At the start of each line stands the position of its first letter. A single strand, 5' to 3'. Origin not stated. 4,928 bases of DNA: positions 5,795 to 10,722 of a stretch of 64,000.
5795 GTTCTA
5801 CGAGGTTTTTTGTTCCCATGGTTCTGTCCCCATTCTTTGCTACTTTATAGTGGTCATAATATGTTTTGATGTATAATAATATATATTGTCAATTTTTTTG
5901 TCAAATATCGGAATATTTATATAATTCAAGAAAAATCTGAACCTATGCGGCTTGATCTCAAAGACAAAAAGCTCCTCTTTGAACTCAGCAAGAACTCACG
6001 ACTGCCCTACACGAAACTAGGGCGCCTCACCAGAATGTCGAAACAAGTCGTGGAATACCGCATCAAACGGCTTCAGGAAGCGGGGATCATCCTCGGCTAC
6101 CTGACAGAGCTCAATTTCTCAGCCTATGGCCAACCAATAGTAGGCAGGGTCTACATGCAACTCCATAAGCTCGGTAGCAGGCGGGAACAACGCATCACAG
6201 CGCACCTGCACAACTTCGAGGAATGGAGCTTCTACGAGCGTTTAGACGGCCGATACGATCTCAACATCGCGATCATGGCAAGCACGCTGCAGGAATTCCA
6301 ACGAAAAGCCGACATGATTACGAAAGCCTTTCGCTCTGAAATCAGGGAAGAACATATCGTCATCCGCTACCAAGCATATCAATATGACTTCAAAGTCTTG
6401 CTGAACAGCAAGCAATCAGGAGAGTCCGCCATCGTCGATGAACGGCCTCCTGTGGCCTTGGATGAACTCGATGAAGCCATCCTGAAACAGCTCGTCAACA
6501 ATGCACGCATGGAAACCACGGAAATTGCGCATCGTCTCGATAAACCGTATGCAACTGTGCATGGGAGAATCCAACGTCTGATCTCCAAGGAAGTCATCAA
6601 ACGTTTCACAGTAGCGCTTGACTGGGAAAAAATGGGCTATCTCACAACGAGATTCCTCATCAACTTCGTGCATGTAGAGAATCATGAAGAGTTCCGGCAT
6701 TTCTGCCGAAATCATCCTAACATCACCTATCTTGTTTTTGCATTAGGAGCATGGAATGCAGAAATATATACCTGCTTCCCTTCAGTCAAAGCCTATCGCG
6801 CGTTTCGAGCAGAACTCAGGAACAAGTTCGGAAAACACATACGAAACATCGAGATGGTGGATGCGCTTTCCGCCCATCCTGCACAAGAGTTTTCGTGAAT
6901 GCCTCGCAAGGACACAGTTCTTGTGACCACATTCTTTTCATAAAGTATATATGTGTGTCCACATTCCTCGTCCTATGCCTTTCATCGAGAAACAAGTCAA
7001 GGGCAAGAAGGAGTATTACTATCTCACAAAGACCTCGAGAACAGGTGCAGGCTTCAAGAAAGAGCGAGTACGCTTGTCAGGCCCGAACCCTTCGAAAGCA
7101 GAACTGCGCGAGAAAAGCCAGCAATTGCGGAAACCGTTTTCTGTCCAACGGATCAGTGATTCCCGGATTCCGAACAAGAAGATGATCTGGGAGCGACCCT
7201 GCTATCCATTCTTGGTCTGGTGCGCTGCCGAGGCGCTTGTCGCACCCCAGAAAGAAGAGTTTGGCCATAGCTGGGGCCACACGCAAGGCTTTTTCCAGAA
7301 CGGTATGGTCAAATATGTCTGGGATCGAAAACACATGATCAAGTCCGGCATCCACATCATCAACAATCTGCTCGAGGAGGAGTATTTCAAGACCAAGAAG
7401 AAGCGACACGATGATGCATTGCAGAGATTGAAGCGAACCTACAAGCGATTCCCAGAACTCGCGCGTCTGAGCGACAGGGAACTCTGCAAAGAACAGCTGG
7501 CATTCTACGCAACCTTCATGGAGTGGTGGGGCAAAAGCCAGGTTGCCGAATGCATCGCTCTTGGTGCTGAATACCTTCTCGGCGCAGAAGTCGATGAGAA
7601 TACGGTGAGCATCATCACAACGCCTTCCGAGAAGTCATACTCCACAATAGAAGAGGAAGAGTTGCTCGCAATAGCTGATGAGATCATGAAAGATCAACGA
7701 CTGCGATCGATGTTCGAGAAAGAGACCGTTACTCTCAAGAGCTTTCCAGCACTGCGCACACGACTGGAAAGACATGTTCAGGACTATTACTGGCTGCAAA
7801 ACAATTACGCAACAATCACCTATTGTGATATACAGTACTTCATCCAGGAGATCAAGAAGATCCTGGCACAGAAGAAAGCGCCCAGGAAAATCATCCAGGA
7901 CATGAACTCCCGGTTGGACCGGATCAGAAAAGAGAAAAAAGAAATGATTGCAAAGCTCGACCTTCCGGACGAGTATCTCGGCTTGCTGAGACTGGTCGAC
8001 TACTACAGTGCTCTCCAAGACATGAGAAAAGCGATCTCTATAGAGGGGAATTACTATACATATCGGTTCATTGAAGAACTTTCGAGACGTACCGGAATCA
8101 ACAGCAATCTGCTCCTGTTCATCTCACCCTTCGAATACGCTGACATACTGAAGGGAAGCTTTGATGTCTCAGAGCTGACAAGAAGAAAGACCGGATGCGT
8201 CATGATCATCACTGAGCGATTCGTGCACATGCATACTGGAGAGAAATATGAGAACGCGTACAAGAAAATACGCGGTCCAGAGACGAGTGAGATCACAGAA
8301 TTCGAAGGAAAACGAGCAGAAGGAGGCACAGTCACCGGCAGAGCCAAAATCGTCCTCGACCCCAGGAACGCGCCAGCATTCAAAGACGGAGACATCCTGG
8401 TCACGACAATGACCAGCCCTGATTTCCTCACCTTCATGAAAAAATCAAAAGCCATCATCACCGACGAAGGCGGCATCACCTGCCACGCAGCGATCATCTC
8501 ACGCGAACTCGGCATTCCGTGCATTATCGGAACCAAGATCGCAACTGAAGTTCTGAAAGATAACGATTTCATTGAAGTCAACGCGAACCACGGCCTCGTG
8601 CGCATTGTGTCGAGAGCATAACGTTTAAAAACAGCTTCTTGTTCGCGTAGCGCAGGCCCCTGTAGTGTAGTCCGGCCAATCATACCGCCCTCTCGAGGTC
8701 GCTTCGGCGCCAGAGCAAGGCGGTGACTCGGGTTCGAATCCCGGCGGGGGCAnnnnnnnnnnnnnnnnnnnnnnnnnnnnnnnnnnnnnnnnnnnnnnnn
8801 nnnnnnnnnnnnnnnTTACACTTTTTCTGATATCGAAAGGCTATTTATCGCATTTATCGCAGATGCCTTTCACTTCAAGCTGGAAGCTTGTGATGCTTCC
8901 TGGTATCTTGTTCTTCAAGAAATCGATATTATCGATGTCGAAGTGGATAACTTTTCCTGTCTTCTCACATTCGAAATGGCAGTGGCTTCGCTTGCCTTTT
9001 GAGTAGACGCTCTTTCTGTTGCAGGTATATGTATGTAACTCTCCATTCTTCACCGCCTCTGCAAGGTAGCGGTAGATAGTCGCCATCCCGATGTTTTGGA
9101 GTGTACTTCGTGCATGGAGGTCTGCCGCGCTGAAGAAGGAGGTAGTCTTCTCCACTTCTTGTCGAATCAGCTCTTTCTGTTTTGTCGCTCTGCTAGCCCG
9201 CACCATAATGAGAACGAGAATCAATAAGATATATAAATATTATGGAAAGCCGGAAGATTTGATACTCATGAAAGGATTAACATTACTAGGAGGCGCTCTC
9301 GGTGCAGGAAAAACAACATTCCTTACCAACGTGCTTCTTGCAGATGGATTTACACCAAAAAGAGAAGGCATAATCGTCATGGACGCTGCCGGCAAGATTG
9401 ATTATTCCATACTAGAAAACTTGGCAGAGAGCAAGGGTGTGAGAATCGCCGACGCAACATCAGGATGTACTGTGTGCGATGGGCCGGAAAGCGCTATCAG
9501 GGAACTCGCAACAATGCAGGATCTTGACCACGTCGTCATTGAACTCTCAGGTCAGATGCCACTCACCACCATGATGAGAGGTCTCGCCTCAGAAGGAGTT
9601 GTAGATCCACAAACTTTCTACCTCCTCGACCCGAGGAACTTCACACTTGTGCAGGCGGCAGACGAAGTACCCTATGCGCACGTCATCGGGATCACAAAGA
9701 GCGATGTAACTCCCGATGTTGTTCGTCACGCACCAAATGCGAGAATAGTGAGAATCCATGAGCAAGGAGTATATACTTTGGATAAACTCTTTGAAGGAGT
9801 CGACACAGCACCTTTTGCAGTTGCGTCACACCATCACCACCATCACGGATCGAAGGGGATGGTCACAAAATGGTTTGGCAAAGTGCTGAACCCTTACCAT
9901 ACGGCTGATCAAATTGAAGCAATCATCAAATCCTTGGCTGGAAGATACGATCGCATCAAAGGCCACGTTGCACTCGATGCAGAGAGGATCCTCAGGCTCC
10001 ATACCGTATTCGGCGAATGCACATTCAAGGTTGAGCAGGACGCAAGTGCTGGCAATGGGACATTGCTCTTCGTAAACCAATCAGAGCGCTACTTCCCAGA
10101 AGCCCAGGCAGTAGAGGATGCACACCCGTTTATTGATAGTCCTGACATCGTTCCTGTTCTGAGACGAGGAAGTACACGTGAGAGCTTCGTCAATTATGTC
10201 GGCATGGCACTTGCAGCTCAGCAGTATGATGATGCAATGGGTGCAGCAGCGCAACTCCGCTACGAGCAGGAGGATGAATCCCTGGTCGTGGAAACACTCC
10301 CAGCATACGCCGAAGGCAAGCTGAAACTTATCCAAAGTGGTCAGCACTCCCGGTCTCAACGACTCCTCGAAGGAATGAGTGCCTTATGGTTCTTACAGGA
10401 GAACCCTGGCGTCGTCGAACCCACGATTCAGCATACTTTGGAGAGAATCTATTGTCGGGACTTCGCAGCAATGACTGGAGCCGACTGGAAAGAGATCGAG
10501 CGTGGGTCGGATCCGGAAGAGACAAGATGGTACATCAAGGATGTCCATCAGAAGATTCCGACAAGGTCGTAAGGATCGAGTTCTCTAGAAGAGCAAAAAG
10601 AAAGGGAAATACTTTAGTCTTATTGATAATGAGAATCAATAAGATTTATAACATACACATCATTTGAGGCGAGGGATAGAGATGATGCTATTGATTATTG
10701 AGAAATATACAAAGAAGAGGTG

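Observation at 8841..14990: Candidate Fur/Zur-controlled metal-homeostasis or small-molecule biosynthesis cluster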

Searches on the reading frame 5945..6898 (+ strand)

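Call 3: search_protein_families(library=pfam, proteins=[window:5945-6898:+], max_evalue=0.01)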
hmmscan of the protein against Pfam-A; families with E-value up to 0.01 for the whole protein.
window:5945-6898:+ (317 aa): 9 families
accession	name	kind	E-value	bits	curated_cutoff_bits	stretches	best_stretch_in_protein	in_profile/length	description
PF13412.12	HTH_24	-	2e-21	75.7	21.9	2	3-49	1-47/48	Winged helix-turn-helix DNA-binding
PF13404.12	HTH_AsnC-type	-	6.3e-20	71.1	27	2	3-44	1-42/42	AsnC-type helix-turn-helix domain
PF01978.25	TrmB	-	5.8e-05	23.3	25.6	1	172-220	6-54/68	Sugar-specific transcriptional regulator TrmB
PF12802.13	MarR_2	-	0.0001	22.8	27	0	10-49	10-50/61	MarR family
PF25212.1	HVO_A0114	-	0.00063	19.9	27.6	1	178-220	26-68/84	HVO_A0114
PF12840.13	HTH_20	-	0.001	19.4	27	0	23-49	22-48/51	Helix-turn-helix domain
PF01047.28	MarR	-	0.0012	19.1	24.6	0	10-49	8-47/59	MarR family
PF01037.27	AsnC_trans_reg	-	0.0017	18.7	25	0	242-292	3-57/73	Lrp/AsnC ligand binding domain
PF22451.2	NirdL-like_HTH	-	0.0025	17.8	27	0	21-49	18-46/47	Siroheme decarboxylase NirDL-like HTH domain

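Call 4: search_protein_families(library=ncbifam, proteins=[window:5945-6898:+], max_evalue=0.01)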
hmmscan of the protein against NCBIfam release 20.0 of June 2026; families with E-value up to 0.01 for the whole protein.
window:5945-6898:+ (317 aa): 11 families
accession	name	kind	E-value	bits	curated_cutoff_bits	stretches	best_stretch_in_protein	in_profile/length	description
NF053758.1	ChrTpTrnRegChrS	equivalog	1.2e-21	77.1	250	2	166-287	6-127/158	chromate efflux transcriptional regulator ChrS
NF008384.0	PRK11179.1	equivalog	2.7e-20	72.7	227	2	171-238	6-73/153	transcriptional regulator AsnC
NF040947.1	trans_reg_LysM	equivalog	6.4e-19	68.1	180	2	172-229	1-58/136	HTH-type transcriptional regulator LysM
NF040820.1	trans_reg_LrpA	equivalog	1.7e-15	57.2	250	2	172-233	2-63/141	HTH-type transcriptional regulator LrpA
NF041396.1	TranRegLrp_Halo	equivalog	4.9e-13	49.2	190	2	171-239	2-70/149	HTH-type transcriptional regulator Lrp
NF008370.0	PRK11169.1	equivalog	5.7e-11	42.4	233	2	3-91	12-100/164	leucine-responsive transcriptional regulator Lrp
NF040707.3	Siroheme_Dcarb_AhbB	equivalog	9.5e-07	28.6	125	1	193-262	18-87/146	siroheme decarboxylase subunit beta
NF041395.1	TranRegLrpA1_Halo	equivalog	2.6e-06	27.5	250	0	176-231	7-62/142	HTH-type transcriptional regulator LrpA1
NF053606.1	Sta1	subfamily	1.9e-05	24.7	80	1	172-221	18-67/100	Sta1 family transcriptional regulator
NF040939.2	trans_reg_lrs14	equivalog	2e-05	24.6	90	0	172-220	19-68/103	Lrs14 family HTH-type transcriptional regulator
NF040708.3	Siroheme_Dcarb_AhbA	equivalog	0.00032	20.5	140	0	192-261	20-88/144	siroheme decarboxylase subunit alpha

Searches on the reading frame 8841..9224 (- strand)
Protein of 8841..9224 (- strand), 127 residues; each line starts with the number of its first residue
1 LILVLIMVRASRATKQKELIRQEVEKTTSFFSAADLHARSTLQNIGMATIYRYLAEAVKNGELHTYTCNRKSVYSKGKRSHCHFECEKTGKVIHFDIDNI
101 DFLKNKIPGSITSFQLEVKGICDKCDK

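Call 3: search_protein_families(library=pfam, proteins=[window:8841-9224:-], max_evalue=0.01)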
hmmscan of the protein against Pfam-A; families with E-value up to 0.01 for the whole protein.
window:8841-9224:- (127 aa): 1 family
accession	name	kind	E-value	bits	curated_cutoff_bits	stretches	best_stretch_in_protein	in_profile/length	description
PF01475.25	FUR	-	9.7e-13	48.8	23.1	1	12-109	5-107/121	Ferric uptake regulator family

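Call 4: search_protein_families(library=ncbifam, proteins=[window:8841-9224:-], max_evalue=0.01)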
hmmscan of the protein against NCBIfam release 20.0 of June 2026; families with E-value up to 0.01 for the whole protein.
window:8841-9224:- (127 aa): 8 families
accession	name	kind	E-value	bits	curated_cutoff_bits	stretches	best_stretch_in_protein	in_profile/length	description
NF047406.1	TransRegPerRTherm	equivalog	3e-09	37.2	200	1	11-126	4-126/130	manganese-dependent transcriptional regulator PerR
NF006999.0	PRK09462.1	equivalog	3.9e-06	26.5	146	1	29-108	32-115/148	ferric iron uptake transcriptional regulator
NF052545.1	TransRegPerRClab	equivalog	1.9e-05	24.7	180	1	12-126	14-135/138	transcriptional regulator PerR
NF047461.1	FUR_perox_PerRB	exception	7.1e-05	22.7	250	1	44-109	61-127/143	peroxide-responsive transcriptional repressor PerRB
NF051892.1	TransRegFurBacil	equivalog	0.00012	22.2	220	1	14-126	20-144/149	ferric iron uptake transcriptional regulator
NF051891.1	TransRegFurHelico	equivalog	0.00013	21.9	200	1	11-126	23-146/148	ferric iron uptake transcriptional regulator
NF045678.1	TransRegIrrA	equivalog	0.00029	20.7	150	1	12-102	19-113/138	iron response transcriptional regulator IrrA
NF045677.1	FeRespRegIrr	equivalog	0.00051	20.1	170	1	12-102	10-104/127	Fur family transcriptional regulator Irr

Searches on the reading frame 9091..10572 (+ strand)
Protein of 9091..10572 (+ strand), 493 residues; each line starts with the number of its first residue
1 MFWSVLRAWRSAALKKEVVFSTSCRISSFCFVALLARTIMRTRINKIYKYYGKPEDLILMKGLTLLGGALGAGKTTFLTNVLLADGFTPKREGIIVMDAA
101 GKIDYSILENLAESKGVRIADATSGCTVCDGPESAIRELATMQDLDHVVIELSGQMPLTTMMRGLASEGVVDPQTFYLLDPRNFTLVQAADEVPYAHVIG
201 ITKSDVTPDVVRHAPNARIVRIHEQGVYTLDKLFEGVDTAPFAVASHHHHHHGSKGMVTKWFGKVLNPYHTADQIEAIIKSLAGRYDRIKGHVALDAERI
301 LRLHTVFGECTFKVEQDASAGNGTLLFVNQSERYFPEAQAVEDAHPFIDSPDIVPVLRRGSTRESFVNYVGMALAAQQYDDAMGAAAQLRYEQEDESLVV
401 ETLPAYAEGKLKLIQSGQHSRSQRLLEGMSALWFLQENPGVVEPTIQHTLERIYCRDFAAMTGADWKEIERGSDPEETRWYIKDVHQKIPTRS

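Call 3: search_protein_families(library=pfam, proteins=[window:9091-10572:+], max_evalue=0.01)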
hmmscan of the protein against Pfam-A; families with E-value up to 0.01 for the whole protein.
window:9091-10572:+ (493 aa): 1 family
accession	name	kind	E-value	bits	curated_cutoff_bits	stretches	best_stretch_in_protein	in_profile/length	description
PF02492.25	cobW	-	5.7e-12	46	20.7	1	64-210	3-159/180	CobW/HypB/UreG, nucleotide-binding domain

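Call 4: search_protein_families(library=ncbifam, proteins=[window:9091-10572:+], max_evalue=0.01)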
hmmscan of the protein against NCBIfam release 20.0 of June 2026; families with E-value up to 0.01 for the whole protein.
window:9091-10572:+ (493 aa): 3 families
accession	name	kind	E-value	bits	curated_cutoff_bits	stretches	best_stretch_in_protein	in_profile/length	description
TIGR02475.1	CobW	equivalog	1.2e-05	24.4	332.1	1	64-155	7-103/342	cobalamin biosynthesis protein CobW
NF038288.1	chaper_GTP_ZigA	equivalog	3.2e-05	23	600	1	63-154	3-99/390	zinc metallochaperone GTPase ZigA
NF008578.0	PRK11537.1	equivalog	9.2e-05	21.8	361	1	63-180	6-124/318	GTPase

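Call 31: search_solved_structures(query=window:9268-10569:+, max_evalue=0.1)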
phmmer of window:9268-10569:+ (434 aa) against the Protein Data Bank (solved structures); distinct sequences matched with E-value up to 0.1: 12.
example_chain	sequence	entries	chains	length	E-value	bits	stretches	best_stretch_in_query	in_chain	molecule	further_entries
1nij_A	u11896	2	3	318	0.0073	18.5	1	4-151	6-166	Hypothetical protein yjiA | Uncharacterized GTP-binding protein YjiA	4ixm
8cus_B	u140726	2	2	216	0.0087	18.2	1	187-299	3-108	I432-1(NaCl) Chain B | I432-1(Imd) Chain B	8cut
8cwz_B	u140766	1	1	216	0.022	16.9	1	187-301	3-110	I432-1-X3 Chain B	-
8etx_A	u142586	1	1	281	0.04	16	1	187-228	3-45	Polyethylene terephthalate hydrolase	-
4ixn_A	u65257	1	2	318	0.049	15.8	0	4-151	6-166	Uncharacterized GTP-binding protein YjiA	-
7c7l_A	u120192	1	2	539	0.072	15.2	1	187-259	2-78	CRISPR-associated protein Cas14a.1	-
2fq3_A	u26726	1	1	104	0.082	15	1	186-208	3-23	Transcription regulatory protein SWI3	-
6xxw_A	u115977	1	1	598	0.082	15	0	339-404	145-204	Beta-glucuronidase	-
9axb_A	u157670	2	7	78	0.094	14.8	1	187-208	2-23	Gp54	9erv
8eu1_A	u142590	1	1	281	0.094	14.8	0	187-227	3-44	Polyethylene terephthalate hydrolase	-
8eu0_A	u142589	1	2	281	0.096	14.8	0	187-227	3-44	Polyethylene terephthalate hydrolase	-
5vmk_A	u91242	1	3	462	0.096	14.8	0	187-340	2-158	Bifunctional protein GlmU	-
